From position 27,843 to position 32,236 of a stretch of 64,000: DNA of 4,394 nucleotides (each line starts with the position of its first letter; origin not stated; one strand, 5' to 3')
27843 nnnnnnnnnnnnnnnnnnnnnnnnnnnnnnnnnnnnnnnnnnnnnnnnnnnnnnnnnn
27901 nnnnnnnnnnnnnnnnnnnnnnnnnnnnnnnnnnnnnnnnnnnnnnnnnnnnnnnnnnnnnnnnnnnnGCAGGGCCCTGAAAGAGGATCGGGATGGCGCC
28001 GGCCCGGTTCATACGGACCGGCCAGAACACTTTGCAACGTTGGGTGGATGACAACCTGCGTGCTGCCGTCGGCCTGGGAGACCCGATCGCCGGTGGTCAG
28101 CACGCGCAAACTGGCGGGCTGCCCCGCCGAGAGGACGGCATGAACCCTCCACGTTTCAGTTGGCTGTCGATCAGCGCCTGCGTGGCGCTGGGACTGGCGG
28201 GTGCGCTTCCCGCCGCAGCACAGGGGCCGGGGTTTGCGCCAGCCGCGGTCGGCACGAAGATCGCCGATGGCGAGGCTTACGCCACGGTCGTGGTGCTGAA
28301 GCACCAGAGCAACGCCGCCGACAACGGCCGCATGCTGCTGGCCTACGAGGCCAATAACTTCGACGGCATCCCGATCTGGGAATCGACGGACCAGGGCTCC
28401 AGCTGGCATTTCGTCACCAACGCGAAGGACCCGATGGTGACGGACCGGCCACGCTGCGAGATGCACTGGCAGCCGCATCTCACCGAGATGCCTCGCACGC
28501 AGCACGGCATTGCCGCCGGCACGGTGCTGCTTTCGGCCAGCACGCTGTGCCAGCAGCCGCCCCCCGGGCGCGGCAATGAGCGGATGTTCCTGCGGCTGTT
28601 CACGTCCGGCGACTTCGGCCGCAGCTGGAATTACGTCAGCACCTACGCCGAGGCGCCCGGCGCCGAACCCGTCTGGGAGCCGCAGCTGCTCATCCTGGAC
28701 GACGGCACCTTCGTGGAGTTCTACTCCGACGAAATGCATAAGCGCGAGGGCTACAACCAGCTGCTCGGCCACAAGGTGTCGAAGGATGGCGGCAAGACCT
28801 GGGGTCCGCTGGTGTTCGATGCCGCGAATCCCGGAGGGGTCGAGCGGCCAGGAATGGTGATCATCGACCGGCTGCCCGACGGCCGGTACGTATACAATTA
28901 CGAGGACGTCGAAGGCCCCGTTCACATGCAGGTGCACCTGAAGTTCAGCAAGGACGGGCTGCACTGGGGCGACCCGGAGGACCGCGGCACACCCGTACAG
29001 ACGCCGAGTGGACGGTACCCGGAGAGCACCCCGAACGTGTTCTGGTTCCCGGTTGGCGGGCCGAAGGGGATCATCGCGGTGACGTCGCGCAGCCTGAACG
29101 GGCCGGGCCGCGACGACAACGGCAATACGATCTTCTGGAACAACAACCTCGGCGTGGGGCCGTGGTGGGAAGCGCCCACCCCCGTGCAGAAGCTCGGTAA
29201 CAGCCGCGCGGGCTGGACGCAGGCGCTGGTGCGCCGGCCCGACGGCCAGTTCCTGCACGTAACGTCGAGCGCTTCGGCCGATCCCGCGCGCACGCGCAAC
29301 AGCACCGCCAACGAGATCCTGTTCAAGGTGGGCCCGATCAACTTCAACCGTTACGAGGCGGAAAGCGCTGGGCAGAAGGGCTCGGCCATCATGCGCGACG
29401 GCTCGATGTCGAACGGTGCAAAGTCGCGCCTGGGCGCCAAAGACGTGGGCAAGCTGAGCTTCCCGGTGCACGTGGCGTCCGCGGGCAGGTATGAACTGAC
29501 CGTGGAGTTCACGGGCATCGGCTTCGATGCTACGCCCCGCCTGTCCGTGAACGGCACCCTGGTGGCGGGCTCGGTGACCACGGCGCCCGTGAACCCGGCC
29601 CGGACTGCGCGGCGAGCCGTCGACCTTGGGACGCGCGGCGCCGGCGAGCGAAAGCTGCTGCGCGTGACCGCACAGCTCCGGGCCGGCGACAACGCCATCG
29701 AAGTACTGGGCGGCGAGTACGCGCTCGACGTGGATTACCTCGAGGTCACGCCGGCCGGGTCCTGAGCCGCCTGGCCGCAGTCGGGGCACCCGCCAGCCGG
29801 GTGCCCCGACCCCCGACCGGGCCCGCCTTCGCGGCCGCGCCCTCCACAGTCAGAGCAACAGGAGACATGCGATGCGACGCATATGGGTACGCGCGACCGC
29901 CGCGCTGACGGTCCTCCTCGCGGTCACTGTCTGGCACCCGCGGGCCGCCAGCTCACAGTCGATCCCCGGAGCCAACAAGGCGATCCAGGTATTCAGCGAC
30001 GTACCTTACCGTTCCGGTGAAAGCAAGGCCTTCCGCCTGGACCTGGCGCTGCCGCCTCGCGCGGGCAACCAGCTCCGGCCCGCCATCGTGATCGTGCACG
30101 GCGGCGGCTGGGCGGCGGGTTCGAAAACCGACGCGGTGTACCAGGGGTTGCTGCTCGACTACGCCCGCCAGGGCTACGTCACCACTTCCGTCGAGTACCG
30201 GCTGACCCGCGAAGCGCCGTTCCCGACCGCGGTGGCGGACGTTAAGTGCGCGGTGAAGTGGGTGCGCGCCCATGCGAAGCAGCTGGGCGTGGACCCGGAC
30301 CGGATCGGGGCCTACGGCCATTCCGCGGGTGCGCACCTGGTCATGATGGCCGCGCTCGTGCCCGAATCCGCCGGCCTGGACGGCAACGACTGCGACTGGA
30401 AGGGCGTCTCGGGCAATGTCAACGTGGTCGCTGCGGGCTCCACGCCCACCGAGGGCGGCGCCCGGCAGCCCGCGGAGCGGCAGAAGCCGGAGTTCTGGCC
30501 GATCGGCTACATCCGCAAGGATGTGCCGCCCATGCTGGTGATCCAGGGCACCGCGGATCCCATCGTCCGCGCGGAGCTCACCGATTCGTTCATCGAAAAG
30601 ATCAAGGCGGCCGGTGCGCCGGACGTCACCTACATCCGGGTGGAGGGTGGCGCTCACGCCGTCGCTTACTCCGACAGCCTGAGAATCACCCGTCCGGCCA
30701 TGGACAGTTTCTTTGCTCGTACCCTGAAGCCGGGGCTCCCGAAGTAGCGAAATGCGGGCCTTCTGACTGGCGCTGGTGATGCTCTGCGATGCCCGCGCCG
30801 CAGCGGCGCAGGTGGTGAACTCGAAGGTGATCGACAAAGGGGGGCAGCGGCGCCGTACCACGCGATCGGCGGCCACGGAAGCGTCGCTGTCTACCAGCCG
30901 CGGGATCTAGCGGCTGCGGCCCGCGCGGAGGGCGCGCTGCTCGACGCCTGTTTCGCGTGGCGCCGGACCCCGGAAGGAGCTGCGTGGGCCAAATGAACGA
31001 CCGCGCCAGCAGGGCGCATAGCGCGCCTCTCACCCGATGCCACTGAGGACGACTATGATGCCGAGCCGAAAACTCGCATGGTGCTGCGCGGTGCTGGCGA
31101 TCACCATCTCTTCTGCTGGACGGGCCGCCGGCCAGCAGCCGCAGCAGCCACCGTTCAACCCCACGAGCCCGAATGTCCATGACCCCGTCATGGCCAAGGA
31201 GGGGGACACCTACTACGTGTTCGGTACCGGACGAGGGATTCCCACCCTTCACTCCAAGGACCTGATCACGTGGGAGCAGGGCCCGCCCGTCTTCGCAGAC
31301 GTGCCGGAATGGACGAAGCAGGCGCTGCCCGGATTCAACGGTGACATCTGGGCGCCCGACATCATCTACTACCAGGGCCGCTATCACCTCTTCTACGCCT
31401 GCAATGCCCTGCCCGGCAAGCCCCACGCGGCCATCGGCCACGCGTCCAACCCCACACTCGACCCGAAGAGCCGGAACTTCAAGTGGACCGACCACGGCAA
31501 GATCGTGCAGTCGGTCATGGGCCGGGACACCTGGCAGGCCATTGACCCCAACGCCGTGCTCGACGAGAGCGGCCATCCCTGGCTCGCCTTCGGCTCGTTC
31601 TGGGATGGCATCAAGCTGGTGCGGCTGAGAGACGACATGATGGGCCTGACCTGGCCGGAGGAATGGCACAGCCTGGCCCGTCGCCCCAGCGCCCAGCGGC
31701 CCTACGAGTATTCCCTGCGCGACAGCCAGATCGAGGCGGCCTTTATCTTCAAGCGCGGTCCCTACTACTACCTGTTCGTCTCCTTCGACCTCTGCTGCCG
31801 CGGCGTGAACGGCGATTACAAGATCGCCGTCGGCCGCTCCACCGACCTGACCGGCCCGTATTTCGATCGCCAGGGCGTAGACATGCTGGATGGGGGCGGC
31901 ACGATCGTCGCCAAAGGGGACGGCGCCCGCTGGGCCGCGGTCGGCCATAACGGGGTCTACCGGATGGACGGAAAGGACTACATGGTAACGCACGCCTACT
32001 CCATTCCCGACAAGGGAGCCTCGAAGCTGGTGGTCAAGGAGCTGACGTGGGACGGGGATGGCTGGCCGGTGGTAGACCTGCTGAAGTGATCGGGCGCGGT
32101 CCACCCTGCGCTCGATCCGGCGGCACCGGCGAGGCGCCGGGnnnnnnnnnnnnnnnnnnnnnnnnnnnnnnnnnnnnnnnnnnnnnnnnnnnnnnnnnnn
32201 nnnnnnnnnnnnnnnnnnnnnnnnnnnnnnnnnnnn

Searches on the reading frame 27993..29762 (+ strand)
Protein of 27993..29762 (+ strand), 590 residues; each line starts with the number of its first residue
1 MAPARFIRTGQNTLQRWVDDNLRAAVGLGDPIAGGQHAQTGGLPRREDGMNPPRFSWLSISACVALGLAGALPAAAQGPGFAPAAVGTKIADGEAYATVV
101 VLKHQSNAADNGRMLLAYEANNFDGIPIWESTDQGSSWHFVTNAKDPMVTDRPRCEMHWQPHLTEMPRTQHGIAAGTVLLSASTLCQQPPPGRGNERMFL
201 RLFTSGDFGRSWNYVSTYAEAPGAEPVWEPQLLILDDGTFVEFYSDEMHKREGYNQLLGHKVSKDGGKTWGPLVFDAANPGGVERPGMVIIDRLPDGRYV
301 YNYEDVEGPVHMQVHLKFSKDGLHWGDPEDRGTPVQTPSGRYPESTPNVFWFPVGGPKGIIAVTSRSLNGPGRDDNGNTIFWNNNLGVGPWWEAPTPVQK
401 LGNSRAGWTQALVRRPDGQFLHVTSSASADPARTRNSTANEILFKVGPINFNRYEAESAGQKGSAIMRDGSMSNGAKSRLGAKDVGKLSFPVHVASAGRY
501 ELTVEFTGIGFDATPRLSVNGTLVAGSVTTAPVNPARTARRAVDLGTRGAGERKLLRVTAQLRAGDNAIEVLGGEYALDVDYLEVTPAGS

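Call 13: search_protein_families(library=pfam, proteins=[window:27993-29762:+], max_evalue=0.001)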
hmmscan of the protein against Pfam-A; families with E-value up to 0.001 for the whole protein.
window:27993-29762:+ (590 aa): 2 families
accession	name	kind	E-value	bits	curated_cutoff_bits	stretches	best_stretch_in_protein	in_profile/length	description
PF16990.11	CBM_35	-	7.7e-05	23.4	28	0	453-586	2-119/121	Carbohydrate binding module (family 35)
PF13088.12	BNR_2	-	0.00063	19.6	31.4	0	128-222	188-258/277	BNR repeat-like domain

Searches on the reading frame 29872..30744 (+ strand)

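Call 13: search_protein_families(library=pfam, proteins=[window:29872-30744:+], max_evalue=0.001)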
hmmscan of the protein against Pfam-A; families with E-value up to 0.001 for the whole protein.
window:29872-30744:+ (291 aa): 7 families
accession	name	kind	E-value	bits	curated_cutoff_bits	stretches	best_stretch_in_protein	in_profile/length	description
PF20434.5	BD-FAE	-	2.1e-43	148.8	26.8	2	56-194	1-144/215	BD-FAE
PF07859.19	Abhydrolase_3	-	5.5e-22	79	25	1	72-163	1-91/210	alpha/beta hydrolase fold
PF00135.34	COesterase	-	1.5e-12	47.7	27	1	64-169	98-209/515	Carboxylesterase family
PF00326.27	Peptidase_S9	-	3.8e-10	40.1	22.6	1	127-286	48-211/213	Prolyl oligopeptidase family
PF12146.15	Hydrolase_4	-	3.6e-06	26.9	27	0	220-264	193-234/239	Serine aminopeptidase, S33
PF12697.13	Abhydrolase_6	-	6e-06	27.5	26.3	0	72-188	1-92/217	Alpha/beta hydrolase family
PF02129.25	Peptidase_S15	-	4.2e-05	23.8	23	1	14-162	3-114/262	X-Pro dipeptidyl-peptidase (S15 family)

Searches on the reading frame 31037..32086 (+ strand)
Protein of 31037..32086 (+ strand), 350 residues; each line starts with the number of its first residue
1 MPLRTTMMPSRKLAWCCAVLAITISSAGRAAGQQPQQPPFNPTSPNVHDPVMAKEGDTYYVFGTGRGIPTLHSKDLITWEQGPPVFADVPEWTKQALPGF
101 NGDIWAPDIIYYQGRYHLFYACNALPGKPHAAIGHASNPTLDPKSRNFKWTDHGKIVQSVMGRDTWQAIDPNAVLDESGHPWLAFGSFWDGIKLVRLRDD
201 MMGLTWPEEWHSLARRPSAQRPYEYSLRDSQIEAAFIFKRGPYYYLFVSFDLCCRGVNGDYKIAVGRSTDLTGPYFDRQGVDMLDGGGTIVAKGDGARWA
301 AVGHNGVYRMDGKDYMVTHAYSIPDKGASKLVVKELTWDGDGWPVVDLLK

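Call 13: search_protein_families(library=pfam, proteins=[window:31037-32086:+], max_evalue=0.001)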
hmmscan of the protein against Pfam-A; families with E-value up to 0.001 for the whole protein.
window:31037-32086:+ (350 aa): 1 family
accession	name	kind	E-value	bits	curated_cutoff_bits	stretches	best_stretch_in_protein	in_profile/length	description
PF04616.20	Glyco_hydro_43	-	2e-43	149.3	32.2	1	41-344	3-288/288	Glycosyl hydrolases family 43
